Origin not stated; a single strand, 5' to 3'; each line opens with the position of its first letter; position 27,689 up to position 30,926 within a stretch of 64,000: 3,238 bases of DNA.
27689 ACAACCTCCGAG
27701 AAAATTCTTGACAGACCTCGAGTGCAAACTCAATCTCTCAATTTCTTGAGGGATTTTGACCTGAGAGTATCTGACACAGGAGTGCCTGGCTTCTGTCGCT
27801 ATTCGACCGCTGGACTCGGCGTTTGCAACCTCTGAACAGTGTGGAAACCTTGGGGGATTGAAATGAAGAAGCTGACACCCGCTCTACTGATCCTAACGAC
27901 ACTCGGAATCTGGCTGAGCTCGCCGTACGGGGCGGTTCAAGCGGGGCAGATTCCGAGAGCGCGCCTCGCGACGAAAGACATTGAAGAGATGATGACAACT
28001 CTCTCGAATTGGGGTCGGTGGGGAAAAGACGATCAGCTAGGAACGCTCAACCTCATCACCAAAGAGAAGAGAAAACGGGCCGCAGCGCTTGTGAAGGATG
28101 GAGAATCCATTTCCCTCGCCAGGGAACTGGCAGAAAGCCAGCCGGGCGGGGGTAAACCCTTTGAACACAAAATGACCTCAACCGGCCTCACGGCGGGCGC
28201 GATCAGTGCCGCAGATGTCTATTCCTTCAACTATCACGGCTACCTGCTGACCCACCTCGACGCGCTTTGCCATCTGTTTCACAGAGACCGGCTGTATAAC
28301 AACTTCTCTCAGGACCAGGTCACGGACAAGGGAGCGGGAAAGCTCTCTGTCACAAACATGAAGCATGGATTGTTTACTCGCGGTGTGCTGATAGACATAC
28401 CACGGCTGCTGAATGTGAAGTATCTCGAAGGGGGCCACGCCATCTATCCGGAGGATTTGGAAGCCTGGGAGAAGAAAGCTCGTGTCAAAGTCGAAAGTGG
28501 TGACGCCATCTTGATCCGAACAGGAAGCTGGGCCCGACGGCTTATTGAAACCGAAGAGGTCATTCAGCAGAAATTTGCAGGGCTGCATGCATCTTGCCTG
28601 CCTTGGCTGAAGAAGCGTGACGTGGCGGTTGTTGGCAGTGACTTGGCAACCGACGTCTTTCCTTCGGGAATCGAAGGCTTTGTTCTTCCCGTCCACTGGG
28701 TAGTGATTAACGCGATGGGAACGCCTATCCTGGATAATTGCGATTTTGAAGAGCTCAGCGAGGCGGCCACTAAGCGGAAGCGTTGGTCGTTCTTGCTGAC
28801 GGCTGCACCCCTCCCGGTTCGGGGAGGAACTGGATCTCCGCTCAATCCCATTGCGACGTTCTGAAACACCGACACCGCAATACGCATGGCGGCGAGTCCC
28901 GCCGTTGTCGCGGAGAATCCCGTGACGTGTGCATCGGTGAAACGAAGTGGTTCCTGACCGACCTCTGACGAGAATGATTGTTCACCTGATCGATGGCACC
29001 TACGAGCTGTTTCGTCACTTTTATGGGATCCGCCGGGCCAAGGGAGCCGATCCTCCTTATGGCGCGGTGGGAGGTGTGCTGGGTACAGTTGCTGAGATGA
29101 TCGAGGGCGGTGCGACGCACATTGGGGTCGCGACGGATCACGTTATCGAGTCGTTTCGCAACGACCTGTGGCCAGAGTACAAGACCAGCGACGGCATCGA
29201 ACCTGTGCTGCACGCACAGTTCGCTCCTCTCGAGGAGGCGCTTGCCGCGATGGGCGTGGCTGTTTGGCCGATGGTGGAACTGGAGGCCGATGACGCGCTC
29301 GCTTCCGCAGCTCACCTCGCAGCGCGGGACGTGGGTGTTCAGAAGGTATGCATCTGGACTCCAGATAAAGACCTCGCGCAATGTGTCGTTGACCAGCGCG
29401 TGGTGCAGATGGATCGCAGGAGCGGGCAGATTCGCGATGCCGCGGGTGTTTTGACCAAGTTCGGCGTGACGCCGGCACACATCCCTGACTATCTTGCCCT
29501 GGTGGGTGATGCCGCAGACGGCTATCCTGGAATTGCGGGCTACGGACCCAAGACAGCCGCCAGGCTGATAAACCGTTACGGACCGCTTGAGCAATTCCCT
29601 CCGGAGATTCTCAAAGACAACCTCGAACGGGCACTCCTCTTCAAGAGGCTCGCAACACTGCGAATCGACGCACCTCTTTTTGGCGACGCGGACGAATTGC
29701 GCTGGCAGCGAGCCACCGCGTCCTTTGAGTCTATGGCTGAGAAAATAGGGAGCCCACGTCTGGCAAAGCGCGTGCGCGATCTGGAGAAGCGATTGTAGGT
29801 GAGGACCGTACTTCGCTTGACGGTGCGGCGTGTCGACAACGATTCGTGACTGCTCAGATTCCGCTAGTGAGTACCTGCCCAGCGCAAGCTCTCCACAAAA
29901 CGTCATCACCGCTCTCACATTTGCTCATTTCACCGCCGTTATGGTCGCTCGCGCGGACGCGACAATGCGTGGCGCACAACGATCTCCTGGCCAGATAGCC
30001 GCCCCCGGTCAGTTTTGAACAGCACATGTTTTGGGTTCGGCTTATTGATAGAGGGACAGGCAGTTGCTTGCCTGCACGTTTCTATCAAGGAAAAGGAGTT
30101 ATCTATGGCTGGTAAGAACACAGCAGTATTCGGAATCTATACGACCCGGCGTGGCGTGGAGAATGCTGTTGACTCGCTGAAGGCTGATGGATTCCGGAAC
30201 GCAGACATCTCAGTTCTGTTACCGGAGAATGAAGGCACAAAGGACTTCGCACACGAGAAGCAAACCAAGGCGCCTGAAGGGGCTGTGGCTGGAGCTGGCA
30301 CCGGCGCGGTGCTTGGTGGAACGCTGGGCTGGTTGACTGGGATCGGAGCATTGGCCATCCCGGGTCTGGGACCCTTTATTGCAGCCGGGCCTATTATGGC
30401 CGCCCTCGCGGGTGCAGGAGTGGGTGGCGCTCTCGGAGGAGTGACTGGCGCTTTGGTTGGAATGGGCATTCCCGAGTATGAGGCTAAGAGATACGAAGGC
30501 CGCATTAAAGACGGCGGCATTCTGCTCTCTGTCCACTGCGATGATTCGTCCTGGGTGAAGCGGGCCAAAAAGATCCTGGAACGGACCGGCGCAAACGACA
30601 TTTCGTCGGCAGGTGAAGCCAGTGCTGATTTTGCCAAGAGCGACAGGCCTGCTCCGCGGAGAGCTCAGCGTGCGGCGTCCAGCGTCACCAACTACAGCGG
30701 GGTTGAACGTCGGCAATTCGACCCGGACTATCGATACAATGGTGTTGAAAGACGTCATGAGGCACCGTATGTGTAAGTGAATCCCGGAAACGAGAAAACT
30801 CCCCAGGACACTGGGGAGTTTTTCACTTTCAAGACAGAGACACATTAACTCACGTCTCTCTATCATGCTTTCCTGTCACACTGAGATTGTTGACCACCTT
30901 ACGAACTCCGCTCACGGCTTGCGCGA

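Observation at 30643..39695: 8.7-kb cytochrome/TonB-receptor/ASPIC island bracketed by ~320-bp direct repeats that duplicate a convergent-gene junction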

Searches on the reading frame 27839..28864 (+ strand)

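Call 6: search_protein_families(library=pfam, proteins=[window:27839-28864:+], max_evalue=0.01)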
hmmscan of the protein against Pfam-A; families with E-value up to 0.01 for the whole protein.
window:27839-28864:+ (341 aa): 1 family
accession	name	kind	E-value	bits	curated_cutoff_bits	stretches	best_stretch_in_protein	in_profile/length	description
PF04199.19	Cyclase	-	7.1e-18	65.6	23.1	1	128-269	22-137/142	Putative cyclase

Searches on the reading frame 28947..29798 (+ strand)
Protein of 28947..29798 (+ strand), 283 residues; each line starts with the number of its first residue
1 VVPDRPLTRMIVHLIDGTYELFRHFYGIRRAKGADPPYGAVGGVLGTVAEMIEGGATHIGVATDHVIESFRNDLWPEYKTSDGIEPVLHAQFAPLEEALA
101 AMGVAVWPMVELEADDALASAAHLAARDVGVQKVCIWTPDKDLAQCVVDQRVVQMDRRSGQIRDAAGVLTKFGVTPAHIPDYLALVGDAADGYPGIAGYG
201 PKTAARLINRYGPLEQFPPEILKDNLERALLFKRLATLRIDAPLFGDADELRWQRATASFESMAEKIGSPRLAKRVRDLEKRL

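Call 6: search_protein_families(library=pfam, proteins=[window:28947-29798:+], max_evalue=0.01)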
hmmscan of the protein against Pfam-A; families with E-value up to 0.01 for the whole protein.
window:28947-29798:+ (283 aa): 2 families
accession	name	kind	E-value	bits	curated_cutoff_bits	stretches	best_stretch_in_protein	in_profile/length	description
PF02739.22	5_3_exonuc_N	-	1.6e-26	93.4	34.3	1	13-173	3-164/164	5'-3' exonuclease, N-terminal resolvase-like domain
PF01367.25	5_3_exonuc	-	1.2e-18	67.8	40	1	174-256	1-94/97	5'-3' exonuclease, C-terminal SAM fold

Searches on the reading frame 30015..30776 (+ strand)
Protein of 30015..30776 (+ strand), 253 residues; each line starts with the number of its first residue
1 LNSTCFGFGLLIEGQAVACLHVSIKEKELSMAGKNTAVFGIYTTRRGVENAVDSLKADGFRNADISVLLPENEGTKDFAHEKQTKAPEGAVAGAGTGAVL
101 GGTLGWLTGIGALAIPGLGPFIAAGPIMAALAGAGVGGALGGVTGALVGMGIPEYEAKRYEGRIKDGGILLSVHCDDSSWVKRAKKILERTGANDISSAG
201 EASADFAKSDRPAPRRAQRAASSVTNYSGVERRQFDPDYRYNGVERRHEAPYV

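Call 6: search_protein_families(library=pfam, proteins=[window:30015-30776:+], max_evalue=0.01)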
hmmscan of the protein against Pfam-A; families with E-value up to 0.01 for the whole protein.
window:30015-30776:+ (253 aa): 2 families
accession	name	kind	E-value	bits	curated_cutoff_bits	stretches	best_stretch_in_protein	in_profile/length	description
PF11821.13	ActD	-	1.4e-08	35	25.7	1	38-197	3-169/170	Alternative complex III, ActD subunit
PF11181.13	YflT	-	2.2e-07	31.7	26.2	1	40-102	4-64/99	Heat induced stress protein YflT domain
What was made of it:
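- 30105..30776 (+): Intact YflT/ActD-like ('Gsp17M-like') gene, 223 aa from ATG 30105. The mechanical ORF starts at TTG 30015. Pfam ActD 1.4e-08 and YflT 2.2e-07 (call 6).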

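Call 12: search_protein_families(library=ncbifam, proteins=[window:30015-30776:+], max_evalue=0.001)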
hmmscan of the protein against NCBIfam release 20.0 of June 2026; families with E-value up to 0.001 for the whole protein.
window:30015-30776:+ (253 aa): 0 families
